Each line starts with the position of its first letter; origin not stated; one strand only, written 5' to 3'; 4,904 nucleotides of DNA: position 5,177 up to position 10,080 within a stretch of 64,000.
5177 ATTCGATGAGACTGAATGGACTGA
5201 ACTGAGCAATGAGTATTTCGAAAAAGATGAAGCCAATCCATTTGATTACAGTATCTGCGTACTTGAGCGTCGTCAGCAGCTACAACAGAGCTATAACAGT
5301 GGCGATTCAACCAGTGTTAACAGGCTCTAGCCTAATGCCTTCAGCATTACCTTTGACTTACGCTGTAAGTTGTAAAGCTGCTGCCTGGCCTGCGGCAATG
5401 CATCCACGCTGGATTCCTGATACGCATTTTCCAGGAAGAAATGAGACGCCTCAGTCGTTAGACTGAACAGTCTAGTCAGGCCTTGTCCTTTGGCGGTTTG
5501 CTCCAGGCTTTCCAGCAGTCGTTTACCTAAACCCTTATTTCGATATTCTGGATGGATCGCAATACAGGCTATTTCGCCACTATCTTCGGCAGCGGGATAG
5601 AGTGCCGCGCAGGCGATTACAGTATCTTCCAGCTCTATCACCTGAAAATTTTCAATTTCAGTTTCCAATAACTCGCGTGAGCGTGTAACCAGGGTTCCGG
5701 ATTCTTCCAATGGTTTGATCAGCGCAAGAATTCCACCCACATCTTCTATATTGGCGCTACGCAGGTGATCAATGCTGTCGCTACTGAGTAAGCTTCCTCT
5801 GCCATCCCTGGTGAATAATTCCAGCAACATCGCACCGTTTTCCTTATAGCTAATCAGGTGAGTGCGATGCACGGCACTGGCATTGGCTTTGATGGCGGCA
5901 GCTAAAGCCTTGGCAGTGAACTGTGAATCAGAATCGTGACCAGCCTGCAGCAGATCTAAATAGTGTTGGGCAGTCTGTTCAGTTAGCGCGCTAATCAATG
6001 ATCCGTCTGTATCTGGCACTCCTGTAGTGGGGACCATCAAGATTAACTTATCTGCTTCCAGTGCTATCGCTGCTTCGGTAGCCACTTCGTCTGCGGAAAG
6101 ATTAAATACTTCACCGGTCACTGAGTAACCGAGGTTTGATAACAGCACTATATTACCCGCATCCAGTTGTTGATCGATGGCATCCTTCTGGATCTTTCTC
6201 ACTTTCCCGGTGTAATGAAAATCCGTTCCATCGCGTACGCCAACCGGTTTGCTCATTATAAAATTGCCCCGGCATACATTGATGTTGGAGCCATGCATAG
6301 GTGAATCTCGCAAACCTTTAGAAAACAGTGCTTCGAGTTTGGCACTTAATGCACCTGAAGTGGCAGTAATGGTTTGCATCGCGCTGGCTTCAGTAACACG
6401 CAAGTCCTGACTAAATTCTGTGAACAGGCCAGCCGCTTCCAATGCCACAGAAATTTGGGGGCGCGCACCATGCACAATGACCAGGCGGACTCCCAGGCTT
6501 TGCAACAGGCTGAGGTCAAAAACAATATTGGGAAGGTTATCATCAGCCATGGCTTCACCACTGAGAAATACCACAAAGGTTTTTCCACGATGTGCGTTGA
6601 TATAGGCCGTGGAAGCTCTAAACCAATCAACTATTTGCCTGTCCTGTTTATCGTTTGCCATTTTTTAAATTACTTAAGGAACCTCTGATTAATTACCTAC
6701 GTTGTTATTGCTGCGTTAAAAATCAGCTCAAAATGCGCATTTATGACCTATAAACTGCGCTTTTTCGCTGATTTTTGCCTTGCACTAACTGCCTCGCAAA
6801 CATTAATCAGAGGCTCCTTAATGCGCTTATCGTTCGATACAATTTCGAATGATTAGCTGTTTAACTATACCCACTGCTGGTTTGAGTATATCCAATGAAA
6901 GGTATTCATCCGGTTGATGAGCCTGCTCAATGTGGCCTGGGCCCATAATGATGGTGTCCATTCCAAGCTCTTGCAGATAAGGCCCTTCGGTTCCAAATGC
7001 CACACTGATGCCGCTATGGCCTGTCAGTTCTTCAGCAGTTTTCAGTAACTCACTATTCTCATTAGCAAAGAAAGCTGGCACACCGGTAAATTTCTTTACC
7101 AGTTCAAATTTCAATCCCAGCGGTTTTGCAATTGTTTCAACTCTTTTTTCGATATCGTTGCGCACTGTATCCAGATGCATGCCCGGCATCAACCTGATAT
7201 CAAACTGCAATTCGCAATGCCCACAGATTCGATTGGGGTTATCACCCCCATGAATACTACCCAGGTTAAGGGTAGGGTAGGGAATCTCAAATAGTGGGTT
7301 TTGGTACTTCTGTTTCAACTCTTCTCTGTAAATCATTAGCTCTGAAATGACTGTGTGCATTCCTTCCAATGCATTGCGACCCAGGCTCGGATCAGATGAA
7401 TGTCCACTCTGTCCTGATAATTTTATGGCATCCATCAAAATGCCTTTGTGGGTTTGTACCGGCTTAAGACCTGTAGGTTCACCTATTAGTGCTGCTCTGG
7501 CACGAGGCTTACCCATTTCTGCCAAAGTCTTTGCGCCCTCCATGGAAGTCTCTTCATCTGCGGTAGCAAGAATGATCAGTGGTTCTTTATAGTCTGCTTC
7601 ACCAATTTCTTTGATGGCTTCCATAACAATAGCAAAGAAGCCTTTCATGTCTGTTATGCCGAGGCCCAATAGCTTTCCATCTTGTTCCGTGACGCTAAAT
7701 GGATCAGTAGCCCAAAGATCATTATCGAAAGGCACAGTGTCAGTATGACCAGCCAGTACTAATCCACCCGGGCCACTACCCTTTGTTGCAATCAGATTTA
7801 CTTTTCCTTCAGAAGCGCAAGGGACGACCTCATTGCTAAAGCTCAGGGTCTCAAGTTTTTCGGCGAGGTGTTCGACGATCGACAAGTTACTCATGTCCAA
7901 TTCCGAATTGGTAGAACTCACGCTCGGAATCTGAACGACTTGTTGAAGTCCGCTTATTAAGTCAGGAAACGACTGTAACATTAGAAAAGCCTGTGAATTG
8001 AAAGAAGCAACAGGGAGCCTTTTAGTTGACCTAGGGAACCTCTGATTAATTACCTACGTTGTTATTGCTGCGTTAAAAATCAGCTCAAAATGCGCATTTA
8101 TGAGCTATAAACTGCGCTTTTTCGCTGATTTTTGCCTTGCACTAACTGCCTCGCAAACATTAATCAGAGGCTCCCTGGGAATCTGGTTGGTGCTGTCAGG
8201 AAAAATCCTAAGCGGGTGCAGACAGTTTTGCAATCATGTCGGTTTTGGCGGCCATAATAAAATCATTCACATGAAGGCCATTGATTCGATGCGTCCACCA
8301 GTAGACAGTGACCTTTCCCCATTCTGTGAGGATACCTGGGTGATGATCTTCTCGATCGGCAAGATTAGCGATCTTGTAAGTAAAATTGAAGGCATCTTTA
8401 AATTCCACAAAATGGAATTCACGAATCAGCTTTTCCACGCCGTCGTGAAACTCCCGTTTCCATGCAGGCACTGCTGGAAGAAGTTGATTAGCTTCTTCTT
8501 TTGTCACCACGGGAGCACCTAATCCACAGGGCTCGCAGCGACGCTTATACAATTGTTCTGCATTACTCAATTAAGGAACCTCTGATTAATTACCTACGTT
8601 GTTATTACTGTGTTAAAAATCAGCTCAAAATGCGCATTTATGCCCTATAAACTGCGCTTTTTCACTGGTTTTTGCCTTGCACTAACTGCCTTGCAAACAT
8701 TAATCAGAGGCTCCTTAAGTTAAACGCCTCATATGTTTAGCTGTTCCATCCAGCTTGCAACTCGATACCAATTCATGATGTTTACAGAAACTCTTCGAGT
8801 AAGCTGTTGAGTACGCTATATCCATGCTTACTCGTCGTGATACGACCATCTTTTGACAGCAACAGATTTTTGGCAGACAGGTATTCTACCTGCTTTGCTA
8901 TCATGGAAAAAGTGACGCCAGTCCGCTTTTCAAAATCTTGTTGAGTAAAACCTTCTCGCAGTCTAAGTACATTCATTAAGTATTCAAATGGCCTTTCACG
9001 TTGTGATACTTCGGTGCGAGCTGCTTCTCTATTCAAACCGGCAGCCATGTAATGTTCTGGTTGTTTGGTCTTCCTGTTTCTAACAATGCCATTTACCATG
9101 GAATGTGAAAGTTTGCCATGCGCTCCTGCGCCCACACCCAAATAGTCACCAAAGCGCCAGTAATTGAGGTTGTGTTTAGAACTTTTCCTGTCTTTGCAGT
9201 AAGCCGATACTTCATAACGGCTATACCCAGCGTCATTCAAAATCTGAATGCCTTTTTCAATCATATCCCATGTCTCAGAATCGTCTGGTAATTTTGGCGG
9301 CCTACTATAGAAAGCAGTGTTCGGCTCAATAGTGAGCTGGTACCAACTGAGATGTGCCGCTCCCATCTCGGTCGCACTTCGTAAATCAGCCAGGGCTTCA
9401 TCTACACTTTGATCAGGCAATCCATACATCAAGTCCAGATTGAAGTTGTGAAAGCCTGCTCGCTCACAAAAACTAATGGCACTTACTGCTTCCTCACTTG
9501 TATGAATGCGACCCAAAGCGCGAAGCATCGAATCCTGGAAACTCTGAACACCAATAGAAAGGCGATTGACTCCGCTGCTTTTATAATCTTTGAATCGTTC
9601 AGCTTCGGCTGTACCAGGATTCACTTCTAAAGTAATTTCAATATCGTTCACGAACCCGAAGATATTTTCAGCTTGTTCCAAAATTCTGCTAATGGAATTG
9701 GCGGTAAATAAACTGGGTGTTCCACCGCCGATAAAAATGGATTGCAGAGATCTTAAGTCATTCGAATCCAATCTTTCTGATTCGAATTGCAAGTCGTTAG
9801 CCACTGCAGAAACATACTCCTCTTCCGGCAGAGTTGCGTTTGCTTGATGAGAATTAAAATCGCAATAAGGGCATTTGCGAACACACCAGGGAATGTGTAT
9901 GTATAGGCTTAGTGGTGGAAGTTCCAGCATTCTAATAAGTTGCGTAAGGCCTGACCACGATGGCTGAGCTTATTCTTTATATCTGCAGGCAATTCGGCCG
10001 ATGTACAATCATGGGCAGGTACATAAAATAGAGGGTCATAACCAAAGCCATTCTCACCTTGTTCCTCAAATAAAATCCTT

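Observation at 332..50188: MITE-A orientation is locked to the direction of local transcription (12 of 12 informative sites)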

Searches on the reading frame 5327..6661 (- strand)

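Call 24: search_protein_families(library=ncbifam, proteins=[window:5327-6661:-], max_evalue=0.001)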
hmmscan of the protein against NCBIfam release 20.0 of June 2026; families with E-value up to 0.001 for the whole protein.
window:5327-6661:- (444 aa): 17 families
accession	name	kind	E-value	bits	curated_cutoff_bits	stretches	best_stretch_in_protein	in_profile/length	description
NF003641.0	PRK05279.1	equivalog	7.4e-176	585.3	344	1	5-443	4-441/441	amino-acid N-acetyltransferase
TIGR01890.1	N-Ac-Glu-synth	equivalog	5.6e-159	529.7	202.85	1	11-443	2-429/429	amino-acid N-acetyltransferase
NF003387.0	PRK04531.1-2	equivalog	9.7e-31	106.7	426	1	24-293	33-287/441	acetylglutamate kinase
TIGR00761.1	argB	equivalog_domain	8.1e-30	104.1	151.3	1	29-237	2-204/231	acetylglutamate kinase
NF005840.0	PRK07757.1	equivalog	2.9e-22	79.2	154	1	300-424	5-128/153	N-acetyltransferase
NF003386.0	PRK04531.1-1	equivalog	5.6e-20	71.7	417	1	26-293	40-292/442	acetylglutamate kinase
NF005921.0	PRK07922.1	equivalog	5.9e-18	65.1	180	1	299-417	8-126/170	amino-acid N-acetyltransferase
NF008964.0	PRK12308.1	equivalog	2.7e-15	55.8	657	1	299-424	465-589/624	argininosuccinate lyase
NF040501.1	resist_ArsN2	equivalog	1.7e-14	53.6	125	1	332-428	19-115/133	arsenic resistance N-acetyltransferase ArsN2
NF010659.0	PRK14058.1-1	equivalog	1.1e-12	47.6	223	1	41-258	12-242/267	[LysW]-aminoadipate kinase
NF010662.0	PRK14058.1-4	equivalog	1e-09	38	194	1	148-241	127-220/264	[LysW]-aminoadipate/[LysW]-glutamate kinase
TIGR01575.1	rimI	equivalog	1.1e-08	35.3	86.4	1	330-399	25-93/132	ribosomal protein S18-alanine N-acetyltransferase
TIGR03827.1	GNAT_ablB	equivalog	2.1e-06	27.4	205.1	1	338-406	159-228/266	putative beta-lysine N-acetyltransferase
NF033078.2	AAC_6p_Ia_fam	equivalog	1.1e-05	25.4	265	1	342-399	56-113/181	AAC(6')-Ia family aminoglycoside 6'-N-acetyltransferase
TIGR03448.1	mycothiol_MshD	equivalog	2e-05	24.1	163.1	1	330-389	36-99/294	mycothiol synthase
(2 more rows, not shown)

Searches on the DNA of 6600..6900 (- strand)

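Call 21: search_dna_similar(query=window:6678-6817:-, collection=plasmids, mode=distant, max_rows=40)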
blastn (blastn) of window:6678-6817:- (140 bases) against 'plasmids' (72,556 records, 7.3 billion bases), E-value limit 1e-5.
Records with a match: 2; places in all: 4; records where one place covers at least 80% of the query: 1.
Best place of each record, by identity: 80-90% 1; 60-80% 1.
By first word of the organism name: Pseudomonas 1; Halomonas 1.
By predicted mobility (MOB-suite, as given by PLSDB): non-mobilizable 2.
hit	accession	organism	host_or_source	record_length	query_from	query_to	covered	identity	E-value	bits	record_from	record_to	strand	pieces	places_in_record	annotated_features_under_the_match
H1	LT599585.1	Pseudomonas veronii 1YdBTEX2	-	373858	3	127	89%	75.4%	1e-12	79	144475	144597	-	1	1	none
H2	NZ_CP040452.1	Halomonas sp. PA16-9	-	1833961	1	105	75%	80.2%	8e-16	91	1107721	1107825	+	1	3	none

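Call 47: get_annotated_region(hit=H2, flank=20000)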
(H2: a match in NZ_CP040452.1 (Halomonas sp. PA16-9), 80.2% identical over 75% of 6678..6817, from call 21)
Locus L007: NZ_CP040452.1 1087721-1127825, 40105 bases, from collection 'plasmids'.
description: Halomonas sp. PA16-9 plasmid p_unnamed1, complete sequence
organism: Halomonas sp. PA16-9 (NCBI taxid 2576841)
taxonomy: Bacteria; Pseudomonadota; Gammaproteobacteria; Oceanospirillales; Halomonadaceae; Halomonas; Halomonas sp. PA16-9
host: -; source: -; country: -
typing (MOB-suite, as given by PLSDB): non-mobilizable
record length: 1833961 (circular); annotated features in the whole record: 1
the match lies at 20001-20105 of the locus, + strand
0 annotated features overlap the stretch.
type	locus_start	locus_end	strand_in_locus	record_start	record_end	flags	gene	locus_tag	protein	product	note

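Call 49: get_annotated_region(hit=H1, flank=4000)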
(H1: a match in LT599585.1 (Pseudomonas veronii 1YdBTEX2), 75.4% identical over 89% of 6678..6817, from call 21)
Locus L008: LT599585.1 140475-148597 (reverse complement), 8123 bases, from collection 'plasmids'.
description: Pseudomonas veronii 1YdBTEX2 genome assembly, plasmid: PVE_plasmid
organism: Pseudomonas veronii 1YdBTEX2 (NCBI taxid 1295141)
taxonomy: Bacteria; Pseudomonadota; Gammaproteobacteria; Pseudomonadales; Pseudomonadaceae; Pseudomonas; Pseudomonas veronii; Pseudomonas veronii 1YdBTEX2
host: -; source: -; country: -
typing (MOB-suite, as given by PLSDB): non-mobilizable; mating-pair formation MPF_F
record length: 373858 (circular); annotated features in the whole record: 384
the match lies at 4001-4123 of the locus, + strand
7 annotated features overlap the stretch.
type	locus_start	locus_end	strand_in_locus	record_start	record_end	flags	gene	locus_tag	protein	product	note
CDS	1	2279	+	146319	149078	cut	rbbA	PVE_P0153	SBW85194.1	Ribosome-associated ATPase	-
CDS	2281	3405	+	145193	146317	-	yhhJ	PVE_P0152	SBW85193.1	Inner membrane transport permease YhhJ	-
CDS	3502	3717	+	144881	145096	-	-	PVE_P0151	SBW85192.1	hypothetical secreted protein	-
CDS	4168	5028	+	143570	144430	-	-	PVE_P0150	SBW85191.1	hypothetical protein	-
CDS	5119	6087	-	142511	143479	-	-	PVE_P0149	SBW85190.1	cation transporter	-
CDS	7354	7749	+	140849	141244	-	-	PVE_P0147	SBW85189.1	hypothetical protein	-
CDS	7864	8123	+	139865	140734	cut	-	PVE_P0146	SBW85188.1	IclR family transcriptional regulator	-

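Call 57: search_rna_families(source=window, start=6600, end=6900, threshold=evalue, max_evalue=10, show_alignments=2)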
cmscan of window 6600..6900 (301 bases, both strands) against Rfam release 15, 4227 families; matches with E-value up to 10: 3.
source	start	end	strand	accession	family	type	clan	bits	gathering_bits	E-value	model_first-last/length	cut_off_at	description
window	6699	6824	+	RF00243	traJ_5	Cis-reg;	CL00016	14.6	50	8.7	1-109/109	no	traJ 5' UTR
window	6600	6828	-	RF02515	AfaR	Gene; sRNA;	-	12.7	100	7.4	1-233/234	3'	AfaR small RNA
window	6732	6770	-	RF02503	Atu_C9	Gene; sRNA;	-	9.4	40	2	156-192/192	no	Rhizobiales sRNA Atu_C9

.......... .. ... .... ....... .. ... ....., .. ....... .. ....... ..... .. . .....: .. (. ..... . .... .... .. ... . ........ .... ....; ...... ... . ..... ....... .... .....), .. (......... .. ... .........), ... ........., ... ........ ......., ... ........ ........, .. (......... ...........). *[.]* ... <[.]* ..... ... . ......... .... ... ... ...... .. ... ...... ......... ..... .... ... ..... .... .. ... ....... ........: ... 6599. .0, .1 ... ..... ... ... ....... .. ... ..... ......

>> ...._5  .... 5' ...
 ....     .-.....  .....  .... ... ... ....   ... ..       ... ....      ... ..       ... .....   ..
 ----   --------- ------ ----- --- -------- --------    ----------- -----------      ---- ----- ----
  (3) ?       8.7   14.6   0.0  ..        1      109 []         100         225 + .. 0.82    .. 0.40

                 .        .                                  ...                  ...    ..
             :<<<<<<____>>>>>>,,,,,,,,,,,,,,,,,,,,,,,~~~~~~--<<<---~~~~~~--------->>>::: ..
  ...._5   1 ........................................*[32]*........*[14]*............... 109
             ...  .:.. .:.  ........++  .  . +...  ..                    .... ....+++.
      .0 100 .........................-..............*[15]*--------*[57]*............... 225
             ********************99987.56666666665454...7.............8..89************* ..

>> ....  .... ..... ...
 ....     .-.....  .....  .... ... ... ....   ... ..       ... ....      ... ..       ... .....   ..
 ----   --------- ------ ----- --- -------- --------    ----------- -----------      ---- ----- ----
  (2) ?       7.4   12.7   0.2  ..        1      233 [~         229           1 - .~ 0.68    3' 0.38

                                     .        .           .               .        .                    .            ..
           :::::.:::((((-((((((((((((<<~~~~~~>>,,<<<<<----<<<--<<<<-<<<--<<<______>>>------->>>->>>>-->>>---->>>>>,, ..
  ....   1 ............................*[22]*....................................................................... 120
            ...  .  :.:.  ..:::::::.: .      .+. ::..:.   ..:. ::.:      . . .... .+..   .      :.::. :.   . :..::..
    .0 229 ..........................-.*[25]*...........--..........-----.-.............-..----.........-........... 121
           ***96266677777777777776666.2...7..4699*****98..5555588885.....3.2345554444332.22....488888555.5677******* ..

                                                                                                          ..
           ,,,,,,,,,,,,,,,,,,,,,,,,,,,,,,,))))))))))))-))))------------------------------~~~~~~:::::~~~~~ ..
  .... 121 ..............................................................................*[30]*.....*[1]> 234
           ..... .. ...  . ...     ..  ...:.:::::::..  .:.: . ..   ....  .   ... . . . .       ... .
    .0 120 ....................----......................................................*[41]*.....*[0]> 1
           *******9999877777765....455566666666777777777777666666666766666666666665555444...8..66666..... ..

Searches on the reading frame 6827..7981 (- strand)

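Call 24: search_protein_families(library=ncbifam, proteins=[window:6827-7981:-], max_evalue=0.001)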
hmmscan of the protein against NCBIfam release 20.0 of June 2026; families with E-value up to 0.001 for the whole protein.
window:6827-7981:- (384 aa): 51 families (the best 25 are shown)
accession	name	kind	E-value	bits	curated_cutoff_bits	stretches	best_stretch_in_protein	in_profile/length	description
NF003474.0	PRK05111.1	equivalog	3.9e-157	523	460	1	3-382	3-382/383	acetylornithine deacetylase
TIGR01892.1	AcOrn-deacetyl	equivalog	1.9e-114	382.6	297.7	1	12-377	3-365/365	acetylornithine deacetylase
NF005710.0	PRK07522.1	subfamily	6.2e-84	282.4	412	1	10-377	12-385/391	acetylornithine deacetylase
TIGR01910.1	DapE-ArgE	subfamily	1.1e-57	195.9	217.6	1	11-366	3-367/373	ArgE/DapE family deacylase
NF006365.0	PRK08588.1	subfamily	9.2e-50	170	289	1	12-378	13-378/383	succinyl-diaminopimelate desuccinylase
NF006399.0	PRK08651.1-2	equivalog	1.8e-47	162.3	381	1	7-377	5-401/405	succinyl-diaminopimelate desuccinylase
NF006439.0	PRK08737.1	equivalog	1.1e-41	143.2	345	1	12-377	9-361/364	acetylornithine deacetylase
NF006400.0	PRK08651.1-3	equivalog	2.2e-41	142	374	1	51-376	63-402/410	succinyl-diaminopimelate desuccinylase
NF005373.0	PRK06915.1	equivalog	8.2e-35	120.5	428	1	61-381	81-418/422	peptidase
TIGR01246.1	dapE_proteo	equivalog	2e-34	119.2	361.8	1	14-378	7-368/370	succinyl-diaminopimelate desuccinylase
NF006402.0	PRK08651.1-5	equivalog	1.3e-33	116.5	369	1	39-375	28-362/369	succinyl-diaminopimelate desuccinylase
NF009557.0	PRK13009.1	equivalog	3.3e-33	115.3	284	1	11-377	8-371/377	succinyl-diaminopimelate desuccinylase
NF006398.0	PRK08651.1-1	equivalog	1e-30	107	439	1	8-370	14-389/403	succinyl-diaminopimelate desuccinylase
NF005306.0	PRK06837.1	subfamily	1.3e-30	106.6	376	1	60-286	83-317/427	ArgE/DapE family deacylase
NF009555.0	PRK13004.1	equivalog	8.8e-30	103.9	321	1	7-371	16-386/399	YgeY family selenium metabolism-linked hydrolase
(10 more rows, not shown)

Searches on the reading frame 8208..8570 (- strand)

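Call 24: search_protein_families(library=ncbifam, proteins=[window:8208-8570:-], max_evalue=0.001)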
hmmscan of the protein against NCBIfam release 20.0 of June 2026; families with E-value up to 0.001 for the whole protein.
window:8208-8570:- (120 aa): 5 families
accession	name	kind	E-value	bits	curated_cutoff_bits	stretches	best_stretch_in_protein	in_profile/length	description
NF002016.0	PRK00823.1-1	equivalog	3.9e-44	149.4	133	1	5-115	2-112/113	4a-hydroxytetrahydrobiopterin dehydratase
NF002019.0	PRK00823.1-4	equivalog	1.6e-24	86.2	137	1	1-115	1-113/116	4a-hydroxytetrahydrobiopterin dehydratase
NF002018.0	PRK00823.1-3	equivalog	1e-16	60.7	108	1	22-115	6-97/98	4a-hydroxytetrahydrobiopterin dehydratase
NF002017.0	PRK00823.1-2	equivalog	7.3e-16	58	80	1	21-114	4-93/94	4a-hydroxytetrahydrobiopterin dehydratase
NF002020.0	PRK00823.1-5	equivalog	5.5e-14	52.3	146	1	22-116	15-107/111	4a-hydroxytetrahydrobiopterin dehydratase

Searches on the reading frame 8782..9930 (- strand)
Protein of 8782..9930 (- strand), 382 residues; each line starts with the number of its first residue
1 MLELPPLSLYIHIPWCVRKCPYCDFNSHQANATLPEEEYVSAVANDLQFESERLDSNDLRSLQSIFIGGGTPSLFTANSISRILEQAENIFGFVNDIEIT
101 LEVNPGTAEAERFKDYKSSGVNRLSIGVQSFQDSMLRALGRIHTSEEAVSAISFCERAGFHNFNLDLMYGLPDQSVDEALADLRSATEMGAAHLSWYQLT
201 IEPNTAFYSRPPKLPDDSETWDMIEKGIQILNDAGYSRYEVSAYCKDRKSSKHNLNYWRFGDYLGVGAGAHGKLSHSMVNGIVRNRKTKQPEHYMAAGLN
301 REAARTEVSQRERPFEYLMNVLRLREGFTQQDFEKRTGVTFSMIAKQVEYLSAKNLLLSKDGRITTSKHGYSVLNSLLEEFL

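Call 24: search_protein_families(library=ncbifam, proteins=[window:8782-9930:-], max_evalue=0.001)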
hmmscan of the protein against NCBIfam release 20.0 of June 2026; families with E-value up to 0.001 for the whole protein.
window:8782-9930:- (382 aa): 20 families
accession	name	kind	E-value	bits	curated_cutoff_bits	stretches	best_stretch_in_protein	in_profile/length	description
TIGR00539.1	hemN_rel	equivalog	3.3e-118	394.9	205.4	1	7-368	1-355/361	radical SAM family heme chaperone HemW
NF005133.0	PRK06582.1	equivalog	1.5e-73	248.1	597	1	7-352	12-360/390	coproporphyrinogen III oxidase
NF006067.1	PRK08208.1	equivalog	1.3e-54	185.8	380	1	7-377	36-410/427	STM4012 family radical SAM protein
TIGR04107.1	rSAM_HutW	equivalog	4.6e-49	167.4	400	1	9-278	42-315/419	heme anaerobic degradation radical SAM methyltransferase ChuW/HutW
NF004567.0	PRK05904.1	equivalog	7.4e-43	147.1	355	1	9-286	9-281/353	coproporphyrinogen III oxidase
TIGR03994.1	rSAM_HemZ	equivalog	9.9e-42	143.5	321.4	1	7-296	85-388/401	coproporphyrinogen dehydrogenase HemZ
TIGR00538.1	hemN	equivalog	2.1e-41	142.2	324.95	1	6-238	49-282/454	oxygen-independent coproporphyrinogen III oxidase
NF006385.0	PRK08629.1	equivalog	2.4e-33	115.6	355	1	9-381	55-413/439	coproporphyrinogen III oxidase family protein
NF006064.0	PRK08207.2-2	equivalog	1.2e-31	110.3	504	1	6-296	144-446/465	coproporphyrinogen III oxidase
NF006061.0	PRK08207.1-4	equivalog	1.4e-31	109.9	702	1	7-294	174-478/501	coproporphyrinogen III oxidase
NF006060.0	PRK08207.1-3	equivalog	3.8e-26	91.9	653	1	7-190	150-335/477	coproporphyrinogen III oxidase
NF006059.0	PRK08207.1-1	equivalog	1.8e-21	76.4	1012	1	7-178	172-345/496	coproporphyrinogen III oxidase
NF006062.0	PRK08207.1-5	equivalog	6.5e-19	68.1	1007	1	7-187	149-331/476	coproporphyrinogen III oxidase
NF006066.0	PRK08207.2-5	equivalog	3.5e-18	65.5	1117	1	8-182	192-367/518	coproporphyrinogen III oxidase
NF006065.0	PRK08207.2-4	equivalog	4e-18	65.7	922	1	8-240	170-409/484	coproporphyrinogen III oxidase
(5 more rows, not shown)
